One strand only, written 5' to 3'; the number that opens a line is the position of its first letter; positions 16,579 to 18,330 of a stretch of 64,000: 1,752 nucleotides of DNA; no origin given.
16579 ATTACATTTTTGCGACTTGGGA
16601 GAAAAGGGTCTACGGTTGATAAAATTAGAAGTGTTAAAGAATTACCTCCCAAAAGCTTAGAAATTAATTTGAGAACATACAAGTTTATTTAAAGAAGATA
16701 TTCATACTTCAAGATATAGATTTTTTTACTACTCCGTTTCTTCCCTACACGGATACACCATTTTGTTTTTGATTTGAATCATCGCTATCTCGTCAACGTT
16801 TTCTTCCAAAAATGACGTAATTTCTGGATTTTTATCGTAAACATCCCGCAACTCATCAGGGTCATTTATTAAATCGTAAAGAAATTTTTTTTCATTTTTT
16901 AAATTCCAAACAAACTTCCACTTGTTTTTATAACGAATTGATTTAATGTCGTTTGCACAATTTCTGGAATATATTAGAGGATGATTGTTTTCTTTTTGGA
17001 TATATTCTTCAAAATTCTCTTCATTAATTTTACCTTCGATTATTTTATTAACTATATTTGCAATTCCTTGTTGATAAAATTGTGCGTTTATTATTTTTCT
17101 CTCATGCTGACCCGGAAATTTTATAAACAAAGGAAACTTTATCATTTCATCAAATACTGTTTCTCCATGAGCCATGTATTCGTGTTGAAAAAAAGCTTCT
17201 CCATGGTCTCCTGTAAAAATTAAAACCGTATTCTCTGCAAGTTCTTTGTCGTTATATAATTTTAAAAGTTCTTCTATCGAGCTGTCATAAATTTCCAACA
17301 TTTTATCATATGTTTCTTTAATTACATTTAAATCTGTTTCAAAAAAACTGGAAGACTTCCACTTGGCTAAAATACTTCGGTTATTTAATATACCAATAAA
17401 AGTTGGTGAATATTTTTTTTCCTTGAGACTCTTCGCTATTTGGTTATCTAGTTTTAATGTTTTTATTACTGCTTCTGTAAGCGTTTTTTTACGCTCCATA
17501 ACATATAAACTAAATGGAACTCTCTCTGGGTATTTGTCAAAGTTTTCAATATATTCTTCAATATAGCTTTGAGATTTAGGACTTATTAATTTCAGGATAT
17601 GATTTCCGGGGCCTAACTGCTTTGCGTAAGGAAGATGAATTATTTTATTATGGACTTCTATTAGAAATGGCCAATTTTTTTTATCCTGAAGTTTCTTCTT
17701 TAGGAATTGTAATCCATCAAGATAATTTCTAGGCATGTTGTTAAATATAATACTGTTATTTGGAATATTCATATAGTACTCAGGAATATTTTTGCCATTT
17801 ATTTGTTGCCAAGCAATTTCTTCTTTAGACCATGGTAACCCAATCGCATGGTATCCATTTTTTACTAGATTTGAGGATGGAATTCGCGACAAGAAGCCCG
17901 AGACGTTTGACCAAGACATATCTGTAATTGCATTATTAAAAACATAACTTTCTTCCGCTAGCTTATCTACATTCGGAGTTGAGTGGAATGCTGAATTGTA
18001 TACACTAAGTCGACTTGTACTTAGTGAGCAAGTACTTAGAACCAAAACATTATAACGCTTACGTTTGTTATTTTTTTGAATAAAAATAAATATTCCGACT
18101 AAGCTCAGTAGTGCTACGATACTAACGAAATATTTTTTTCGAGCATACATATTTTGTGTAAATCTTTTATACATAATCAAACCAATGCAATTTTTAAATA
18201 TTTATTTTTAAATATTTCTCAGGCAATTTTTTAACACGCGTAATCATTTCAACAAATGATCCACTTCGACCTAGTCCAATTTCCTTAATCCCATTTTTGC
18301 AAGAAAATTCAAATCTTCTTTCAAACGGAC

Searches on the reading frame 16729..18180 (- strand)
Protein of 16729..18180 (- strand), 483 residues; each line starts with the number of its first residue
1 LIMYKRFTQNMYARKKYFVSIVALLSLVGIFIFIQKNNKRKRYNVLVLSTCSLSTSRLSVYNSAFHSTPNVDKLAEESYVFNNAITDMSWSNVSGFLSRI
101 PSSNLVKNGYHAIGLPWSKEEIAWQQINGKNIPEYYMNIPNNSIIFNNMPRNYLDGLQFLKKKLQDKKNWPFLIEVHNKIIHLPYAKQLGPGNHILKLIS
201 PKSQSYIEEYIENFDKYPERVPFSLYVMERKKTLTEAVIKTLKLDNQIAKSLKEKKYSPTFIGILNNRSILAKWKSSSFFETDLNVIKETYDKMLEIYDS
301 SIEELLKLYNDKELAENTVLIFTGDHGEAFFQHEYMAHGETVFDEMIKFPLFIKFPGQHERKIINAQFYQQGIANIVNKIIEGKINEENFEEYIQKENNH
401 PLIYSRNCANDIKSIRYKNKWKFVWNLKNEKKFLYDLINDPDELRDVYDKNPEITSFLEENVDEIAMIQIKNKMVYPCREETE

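Call 45: search_protein_families(library=pfam, proteins=[window:16729-18180:-], max_evalue=0.01)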
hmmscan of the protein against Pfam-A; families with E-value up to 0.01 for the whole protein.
window:16729-18180:- (483 aa): 4 families
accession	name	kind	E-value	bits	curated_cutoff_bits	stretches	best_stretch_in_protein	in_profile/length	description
PF00884.28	Sulfatase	-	4.3e-15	56.3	25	1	274-367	200-284/301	Sulfatase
PF02995.22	DUF229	-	3.5e-05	23.1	25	1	273-340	287-355/496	Protein of unknown function (DUF229)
PF01663.27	Phosphodiest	-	0.00014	22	23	1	290-400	183-278/342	Type I phosphodiesterase / nucleotide pyrophosphatase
PF16347.10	SGSH_C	-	0.00054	20.6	29.3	0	342-462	11-148/154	N-sulphoglucosamine sulphohydrolase, C-terminal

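Call 68: search_protein_families(library=ncbifam, proteins=[window:16729-18180:-], max_evalue=0.0001)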
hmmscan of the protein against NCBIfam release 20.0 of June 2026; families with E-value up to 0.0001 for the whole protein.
window:16729-18180:- (483 aa): 5 families
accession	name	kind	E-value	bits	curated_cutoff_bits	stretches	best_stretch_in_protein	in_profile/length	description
NF010322.0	PRK13759.1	equivalog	9.6e-14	50.7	481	1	283-451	262-440/486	arylsulfatase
TIGR03417.1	chol_sulfatase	equivalog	1.4e-12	47.2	433.45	1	283-459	247-430/500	choline-sulfatase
NF045661.1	HdlasePehA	equivalog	8.7e-10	37.8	900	1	276-362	269-354/506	phosphoric/sulfuric ester hydrolase PehA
NF052527.1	Mn_arylsulf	exception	2.4e-07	30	850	1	291-451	267-435/479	manganese-dependent arylsulfatase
NF038282.1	LapC_YejM_PbgA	exception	1.6e-05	23.5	825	1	288-390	411-510/584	LPS biosynthesis-modulating metalloenzyme YejM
